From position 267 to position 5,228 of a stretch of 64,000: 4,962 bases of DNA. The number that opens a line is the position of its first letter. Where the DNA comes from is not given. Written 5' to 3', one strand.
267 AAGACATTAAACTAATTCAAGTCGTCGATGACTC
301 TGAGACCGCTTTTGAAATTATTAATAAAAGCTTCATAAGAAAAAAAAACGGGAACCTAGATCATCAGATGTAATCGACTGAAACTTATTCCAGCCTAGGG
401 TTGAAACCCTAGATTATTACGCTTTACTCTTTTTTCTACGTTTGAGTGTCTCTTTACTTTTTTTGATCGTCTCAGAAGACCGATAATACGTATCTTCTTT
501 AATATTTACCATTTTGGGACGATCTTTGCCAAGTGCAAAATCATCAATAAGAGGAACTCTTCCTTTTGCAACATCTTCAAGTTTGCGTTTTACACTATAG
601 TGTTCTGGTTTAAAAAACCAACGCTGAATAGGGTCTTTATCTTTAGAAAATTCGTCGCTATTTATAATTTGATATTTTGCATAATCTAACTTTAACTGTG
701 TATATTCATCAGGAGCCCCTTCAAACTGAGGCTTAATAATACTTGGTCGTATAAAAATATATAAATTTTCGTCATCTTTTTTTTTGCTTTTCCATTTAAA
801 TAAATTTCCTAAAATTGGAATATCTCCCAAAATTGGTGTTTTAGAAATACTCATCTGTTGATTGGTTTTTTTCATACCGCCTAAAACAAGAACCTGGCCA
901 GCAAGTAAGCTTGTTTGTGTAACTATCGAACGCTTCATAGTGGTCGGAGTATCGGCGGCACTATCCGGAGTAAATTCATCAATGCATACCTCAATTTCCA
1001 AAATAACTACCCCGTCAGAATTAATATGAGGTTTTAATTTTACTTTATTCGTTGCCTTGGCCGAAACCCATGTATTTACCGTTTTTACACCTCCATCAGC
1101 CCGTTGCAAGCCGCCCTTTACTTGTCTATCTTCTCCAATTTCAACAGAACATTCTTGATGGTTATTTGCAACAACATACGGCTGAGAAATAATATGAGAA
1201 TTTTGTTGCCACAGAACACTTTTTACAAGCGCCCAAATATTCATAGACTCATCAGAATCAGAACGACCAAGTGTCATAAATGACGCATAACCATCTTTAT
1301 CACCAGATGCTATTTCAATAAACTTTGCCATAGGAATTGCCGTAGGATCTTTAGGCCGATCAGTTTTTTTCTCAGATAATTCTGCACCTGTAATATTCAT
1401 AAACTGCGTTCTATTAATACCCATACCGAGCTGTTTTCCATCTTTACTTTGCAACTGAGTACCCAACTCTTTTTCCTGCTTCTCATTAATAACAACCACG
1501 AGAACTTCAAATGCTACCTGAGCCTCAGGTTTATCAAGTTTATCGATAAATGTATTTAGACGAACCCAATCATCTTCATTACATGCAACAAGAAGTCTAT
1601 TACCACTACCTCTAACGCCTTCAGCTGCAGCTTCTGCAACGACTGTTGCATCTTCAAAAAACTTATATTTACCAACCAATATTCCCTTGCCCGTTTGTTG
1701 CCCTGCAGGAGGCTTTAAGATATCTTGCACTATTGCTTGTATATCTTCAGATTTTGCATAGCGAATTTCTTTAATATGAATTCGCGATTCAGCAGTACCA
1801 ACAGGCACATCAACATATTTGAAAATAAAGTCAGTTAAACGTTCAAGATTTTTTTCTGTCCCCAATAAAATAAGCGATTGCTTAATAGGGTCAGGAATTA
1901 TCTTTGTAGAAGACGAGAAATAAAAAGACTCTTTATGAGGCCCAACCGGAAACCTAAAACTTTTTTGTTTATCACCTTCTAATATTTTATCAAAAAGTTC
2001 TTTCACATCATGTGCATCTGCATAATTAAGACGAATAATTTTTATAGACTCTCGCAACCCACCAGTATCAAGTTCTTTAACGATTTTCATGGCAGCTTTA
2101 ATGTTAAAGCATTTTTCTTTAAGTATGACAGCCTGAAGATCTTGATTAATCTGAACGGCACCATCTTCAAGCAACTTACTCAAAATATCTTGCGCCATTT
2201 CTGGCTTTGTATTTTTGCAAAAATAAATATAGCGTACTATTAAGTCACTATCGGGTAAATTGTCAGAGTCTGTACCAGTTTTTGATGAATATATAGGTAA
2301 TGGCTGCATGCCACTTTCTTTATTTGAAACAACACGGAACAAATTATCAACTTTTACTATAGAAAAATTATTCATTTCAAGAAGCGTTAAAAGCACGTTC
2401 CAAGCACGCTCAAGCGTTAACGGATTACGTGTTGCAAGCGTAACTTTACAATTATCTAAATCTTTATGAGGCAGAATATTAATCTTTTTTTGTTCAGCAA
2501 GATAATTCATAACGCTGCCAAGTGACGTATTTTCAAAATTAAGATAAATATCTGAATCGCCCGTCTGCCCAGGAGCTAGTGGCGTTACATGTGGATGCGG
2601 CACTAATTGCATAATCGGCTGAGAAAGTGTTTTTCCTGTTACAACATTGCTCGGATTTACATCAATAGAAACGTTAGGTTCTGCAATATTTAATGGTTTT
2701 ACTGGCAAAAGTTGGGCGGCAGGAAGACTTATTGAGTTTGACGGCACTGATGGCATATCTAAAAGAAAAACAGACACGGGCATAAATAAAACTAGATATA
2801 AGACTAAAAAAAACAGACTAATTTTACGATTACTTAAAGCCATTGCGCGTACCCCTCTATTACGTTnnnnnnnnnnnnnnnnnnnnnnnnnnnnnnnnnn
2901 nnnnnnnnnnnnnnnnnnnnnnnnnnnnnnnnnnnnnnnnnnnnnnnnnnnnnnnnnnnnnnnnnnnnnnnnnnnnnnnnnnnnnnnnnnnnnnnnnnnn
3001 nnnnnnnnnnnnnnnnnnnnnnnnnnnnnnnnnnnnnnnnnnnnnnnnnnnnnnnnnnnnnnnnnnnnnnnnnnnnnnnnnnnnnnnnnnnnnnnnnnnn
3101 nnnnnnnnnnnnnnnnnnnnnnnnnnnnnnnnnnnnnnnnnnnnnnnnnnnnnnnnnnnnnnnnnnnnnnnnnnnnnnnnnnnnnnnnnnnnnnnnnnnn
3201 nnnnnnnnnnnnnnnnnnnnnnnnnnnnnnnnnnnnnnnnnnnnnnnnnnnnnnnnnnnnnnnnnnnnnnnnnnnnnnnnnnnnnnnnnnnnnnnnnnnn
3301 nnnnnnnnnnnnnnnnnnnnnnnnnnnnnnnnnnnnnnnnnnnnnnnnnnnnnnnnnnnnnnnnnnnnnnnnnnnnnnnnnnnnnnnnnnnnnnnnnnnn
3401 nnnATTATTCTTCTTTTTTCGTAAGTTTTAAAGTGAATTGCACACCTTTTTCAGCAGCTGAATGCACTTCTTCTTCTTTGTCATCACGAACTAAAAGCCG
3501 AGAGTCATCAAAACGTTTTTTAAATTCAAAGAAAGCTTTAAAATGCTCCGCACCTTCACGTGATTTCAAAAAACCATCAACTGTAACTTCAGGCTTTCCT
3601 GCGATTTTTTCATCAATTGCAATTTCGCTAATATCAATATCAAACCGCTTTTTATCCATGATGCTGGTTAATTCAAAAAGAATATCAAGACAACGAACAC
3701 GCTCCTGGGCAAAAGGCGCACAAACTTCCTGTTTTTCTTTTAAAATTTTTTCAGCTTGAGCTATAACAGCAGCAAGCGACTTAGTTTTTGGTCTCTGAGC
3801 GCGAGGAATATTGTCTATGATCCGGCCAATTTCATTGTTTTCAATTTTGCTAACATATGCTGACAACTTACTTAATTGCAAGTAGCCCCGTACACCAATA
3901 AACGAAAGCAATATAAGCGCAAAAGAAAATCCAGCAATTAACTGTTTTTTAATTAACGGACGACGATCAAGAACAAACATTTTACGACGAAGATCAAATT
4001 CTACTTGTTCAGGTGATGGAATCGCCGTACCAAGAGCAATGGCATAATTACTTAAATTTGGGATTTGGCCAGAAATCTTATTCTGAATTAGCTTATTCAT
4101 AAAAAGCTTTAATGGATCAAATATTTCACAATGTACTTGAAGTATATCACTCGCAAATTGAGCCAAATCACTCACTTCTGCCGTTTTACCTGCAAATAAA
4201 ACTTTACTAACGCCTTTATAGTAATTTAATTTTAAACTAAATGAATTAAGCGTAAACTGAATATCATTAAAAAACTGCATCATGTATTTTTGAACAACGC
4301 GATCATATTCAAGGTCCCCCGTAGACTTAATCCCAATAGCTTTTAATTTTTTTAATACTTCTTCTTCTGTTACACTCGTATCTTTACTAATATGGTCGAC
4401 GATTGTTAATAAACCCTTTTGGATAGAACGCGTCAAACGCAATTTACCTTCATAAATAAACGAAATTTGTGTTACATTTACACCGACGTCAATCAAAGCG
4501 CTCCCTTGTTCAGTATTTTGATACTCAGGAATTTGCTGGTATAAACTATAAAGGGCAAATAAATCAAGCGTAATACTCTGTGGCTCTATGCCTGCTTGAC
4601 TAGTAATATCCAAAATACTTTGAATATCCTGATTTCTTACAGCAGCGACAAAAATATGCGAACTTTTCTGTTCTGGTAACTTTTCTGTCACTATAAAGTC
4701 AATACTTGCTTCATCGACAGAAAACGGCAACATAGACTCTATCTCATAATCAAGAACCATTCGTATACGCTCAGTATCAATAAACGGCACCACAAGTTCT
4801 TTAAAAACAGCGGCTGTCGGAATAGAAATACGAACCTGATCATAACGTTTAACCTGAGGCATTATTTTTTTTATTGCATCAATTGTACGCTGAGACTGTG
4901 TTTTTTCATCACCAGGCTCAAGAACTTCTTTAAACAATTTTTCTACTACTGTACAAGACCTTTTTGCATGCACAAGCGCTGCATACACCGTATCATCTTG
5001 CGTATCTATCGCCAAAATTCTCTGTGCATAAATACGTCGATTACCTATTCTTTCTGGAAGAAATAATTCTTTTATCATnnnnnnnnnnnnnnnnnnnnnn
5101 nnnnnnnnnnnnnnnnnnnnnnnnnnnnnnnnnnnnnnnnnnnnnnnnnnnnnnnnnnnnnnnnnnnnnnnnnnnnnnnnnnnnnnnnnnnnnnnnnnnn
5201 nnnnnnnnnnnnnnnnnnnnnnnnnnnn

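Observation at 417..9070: Two paralogous secretins in one gspC-D-L-M-D' operon with no ATPase, platform or pseudopilin genes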

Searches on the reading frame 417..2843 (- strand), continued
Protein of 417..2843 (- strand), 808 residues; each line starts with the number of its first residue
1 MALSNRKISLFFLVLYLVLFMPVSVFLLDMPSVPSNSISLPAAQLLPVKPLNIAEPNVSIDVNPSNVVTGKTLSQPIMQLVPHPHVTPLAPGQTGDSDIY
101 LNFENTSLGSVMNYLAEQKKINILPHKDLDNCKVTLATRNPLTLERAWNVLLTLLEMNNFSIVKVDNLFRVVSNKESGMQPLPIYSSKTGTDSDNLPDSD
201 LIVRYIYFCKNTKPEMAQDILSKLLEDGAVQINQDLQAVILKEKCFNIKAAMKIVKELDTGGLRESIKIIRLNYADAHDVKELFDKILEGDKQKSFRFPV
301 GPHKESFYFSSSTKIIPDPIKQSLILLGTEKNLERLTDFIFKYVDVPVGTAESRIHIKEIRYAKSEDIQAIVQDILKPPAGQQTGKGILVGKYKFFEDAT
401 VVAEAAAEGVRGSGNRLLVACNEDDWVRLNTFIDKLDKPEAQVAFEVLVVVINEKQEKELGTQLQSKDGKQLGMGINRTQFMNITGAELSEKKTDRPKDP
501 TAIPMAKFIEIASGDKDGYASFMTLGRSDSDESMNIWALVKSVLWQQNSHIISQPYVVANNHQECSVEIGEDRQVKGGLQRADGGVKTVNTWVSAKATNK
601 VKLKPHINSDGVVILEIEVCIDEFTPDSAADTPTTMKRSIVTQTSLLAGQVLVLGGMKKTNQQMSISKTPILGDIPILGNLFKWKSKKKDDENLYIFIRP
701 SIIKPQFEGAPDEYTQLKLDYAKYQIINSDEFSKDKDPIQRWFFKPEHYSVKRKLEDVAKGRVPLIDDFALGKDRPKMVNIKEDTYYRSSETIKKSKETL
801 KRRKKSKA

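Call 80: fold_search(model_id=the predicted structure, library=pdb)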
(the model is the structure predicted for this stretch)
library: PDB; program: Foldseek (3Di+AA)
matches with E <= 10: 441; with E <= 0.001: 48
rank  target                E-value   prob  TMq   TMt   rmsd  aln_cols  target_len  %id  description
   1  6hcg_A                1.8e-34  1.00  0.33  0.42  19.8       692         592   18  Klebsiella pneumoniae type II secretion system outer membrane complex. PulD, PulS and PulC HR domain. (released 2019-11-27)
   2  5zdh_A                5.0e-31  1.00  0.34  0.51  13.9       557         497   21  CryoEM structure of ETEC Pilotin-Secretin AspS-GspD complex (released 2018-04-18)
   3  6i1x_A                3.9e-29  1.00  0.33  0.49  14.3       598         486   20  Aeromonas hydrophila ExeD (released 2019-04-10)
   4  6i1y_A                2.0e-28  1.00  0.32  0.47  15.4       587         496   22  Vibrio vulnificus EpsD (released 2019-04-10)
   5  5wq9_A                3.3e-28  1.00  0.30  0.44  16.8       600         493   20  CryoEM structure of type II secretion system secretin GspD G453A mutant in Vibrio cholerae (released 2016-12-28)
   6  5wq8_A                5.2e-28  1.00  0.30  0.44  16.7       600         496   20  CryoEM structure of type II secretion system secretin GspD in Vibrio cholerae (released 2016-12-28)
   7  5wq7_A                2.4e-27  1.00  0.33  0.51  14.8       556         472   20  CryoEM structure of type II secretion system secretin GspD in E.coli K12 (released 2016-12-28)
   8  5wln_A                1.6e-25  1.00  0.31  0.53   9.2       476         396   20  Cryo-EM structure of the T2SS secretin XcpQ from Pseudomonas aeruginosa (released 2017-10-25)
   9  7ah9_5G               2.1e-24  1.00  0.22  0.33  21.9       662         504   13  Substrate-engaged type 3 secretion system needle complex from Salmonella enterica typhimurium - SpaR state 1 (released 2021-03-17)
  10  6q14_A                3.1e-24  1.00  0.23  0.35  21.4       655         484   13  Structure of the Salmonella SPI-1 injectisome NC-base (released 2019-10-23)
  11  7ah9_5M               4.3e-24  1.00  0.22  0.33  22.2       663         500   12  Substrate-engaged type 3 secretion system needle complex from Salmonella enterica typhimurium - SpaR state 1 (released 2021-03-17)
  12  6q15_B                4.3e-24  1.00  0.22  0.33  21.5       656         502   13  Structure of the Salmonella SPI-1 injectisome needle complex (released 2019-10-23)
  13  7ah9_5J               6.0e-24  1.00  0.22  0.32  21.7       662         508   12  Substrate-engaged type 3 secretion system needle complex from Salmonella enterica typhimurium - SpaR state 1 (released 2021-03-17)
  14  6q15_A                6.3e-24  1.00  0.22  0.34  21.4       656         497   13  Structure of the Salmonella SPI-1 injectisome needle complex (released 2019-10-23)
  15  7ah9_5O               6.7e-24  1.00  0.25  0.38  20.6       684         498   12  Substrate-engaged type 3 secretion system needle complex from Salmonella enterica typhimurium - SpaR state 1 (released 2021-03-17)
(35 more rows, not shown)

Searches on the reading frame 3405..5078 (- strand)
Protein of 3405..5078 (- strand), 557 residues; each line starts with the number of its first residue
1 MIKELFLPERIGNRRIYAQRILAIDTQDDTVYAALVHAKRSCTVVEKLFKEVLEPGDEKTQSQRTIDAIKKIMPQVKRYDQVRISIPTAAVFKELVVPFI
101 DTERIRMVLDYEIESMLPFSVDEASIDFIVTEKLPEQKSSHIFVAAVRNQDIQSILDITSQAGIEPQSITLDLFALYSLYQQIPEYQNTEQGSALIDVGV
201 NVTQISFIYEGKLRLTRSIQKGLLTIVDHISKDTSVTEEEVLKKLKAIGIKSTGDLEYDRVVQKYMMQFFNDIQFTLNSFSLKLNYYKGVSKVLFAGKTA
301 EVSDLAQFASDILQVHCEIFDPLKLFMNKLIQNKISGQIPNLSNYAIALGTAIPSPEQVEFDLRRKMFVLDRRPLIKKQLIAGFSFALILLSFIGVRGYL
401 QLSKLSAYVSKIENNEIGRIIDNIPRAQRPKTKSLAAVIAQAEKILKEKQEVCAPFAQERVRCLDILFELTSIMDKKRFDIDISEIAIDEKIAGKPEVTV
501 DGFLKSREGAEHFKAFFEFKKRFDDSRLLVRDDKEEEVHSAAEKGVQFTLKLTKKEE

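Call 3: search_protein_families(library=pfam, proteins=[window:3405-5078:-], max_evalue=0.1)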
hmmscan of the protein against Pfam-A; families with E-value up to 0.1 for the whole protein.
window:3405-5078:- (557 aa): 5 families
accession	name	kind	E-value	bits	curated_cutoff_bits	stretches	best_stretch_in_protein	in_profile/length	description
PF11104.14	PilM_2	-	8.5e-25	87.8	27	1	25-353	3-337/340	Type IV pilus assembly protein PilM;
PF05134.19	T2SSL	-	0.00028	20.8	25.5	1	80-176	47-138/231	Type II secretion system (T2SS), protein L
PF14450.12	FtsA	-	0.002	18.9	31.8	1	194-323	1-113/127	Cell division protein FtsA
PF12729.13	4HB_MCP_1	-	0.015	15.3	27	1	376-416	4-44/181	Four helix bundle sensory module for signal transduction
PF25216.1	Volactin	-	0.039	13.9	35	0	157-250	138-226/321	Volactin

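Call 4: search_protein_families(library=ncbifam, proteins=[window:3405-5078:-], max_evalue=0.1)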
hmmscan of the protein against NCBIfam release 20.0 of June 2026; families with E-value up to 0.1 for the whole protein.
window:3405-5078:- (557 aa): 3 families
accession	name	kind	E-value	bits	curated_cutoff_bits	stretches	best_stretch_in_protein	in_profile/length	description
TIGR01175.1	pilM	subfamily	4.6e-26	91.6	133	1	80-353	69-345/348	type IV pilus assembly protein PilM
NF045709.1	Amuc_1101_fam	equivalog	2.3e-22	79.6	650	1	22-475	8-462/608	Amuc_1101 family PilM-like pilus complex protein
TIGR01174.1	ftsA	equivalog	5.6e-06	25.7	175.85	1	143-247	151-254/371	cell division protein FtsA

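Call 46: search_solved_structures(query=window:3405-5078:-, max_evalue=0.01)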
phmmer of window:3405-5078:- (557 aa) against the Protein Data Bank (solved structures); distinct sequences matched with E-value up to 0.01: 4.
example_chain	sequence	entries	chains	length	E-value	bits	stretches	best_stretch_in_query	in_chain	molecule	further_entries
3jc8_Ma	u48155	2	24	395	2.2e-13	53.2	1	62-325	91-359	Type IV pilus biogenesis protein PilM | PilM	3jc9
5eox_A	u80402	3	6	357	2.1e-08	36.8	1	99-315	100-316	Type 4 fimbrial biogenesis protein PilM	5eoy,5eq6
5eou_A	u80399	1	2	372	2.2e-08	36.7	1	99-317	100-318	Type 4 fimbrial biogenesis protein PilM,Type 4 fimbrial biogenesis protein PilN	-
2ych_A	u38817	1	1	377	1.1e-06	31.1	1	77-212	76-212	COMPETENCE PROTEIN PILM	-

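Call 83: search_solved_structures(query=A5, max_evalue=1)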
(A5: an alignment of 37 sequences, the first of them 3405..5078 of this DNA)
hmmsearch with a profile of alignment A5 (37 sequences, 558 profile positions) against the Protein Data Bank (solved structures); distinct sequences matched with E-value up to 1: 5.
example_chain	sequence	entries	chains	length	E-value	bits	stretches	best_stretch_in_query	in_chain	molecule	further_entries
3jc8_Ma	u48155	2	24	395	2.9e-26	95.5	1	19-324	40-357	Type IV pilus biogenesis protein PilM | PilM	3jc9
5eox_A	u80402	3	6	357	1.9e-16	63.1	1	18-318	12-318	Type 4 fimbrial biogenesis protein PilM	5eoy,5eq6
5eou_A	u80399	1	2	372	2.1e-16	63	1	18-319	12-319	Type 4 fimbrial biogenesis protein PilM,Type 4 fimbrial biogenesis protein PilN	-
2ych_A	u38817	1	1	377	5.3e-13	51.7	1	67-354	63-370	COMPETENCE PROTEIN PILM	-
3wt0_A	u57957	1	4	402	0.0023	19.9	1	145-255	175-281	Cell division protein FtsA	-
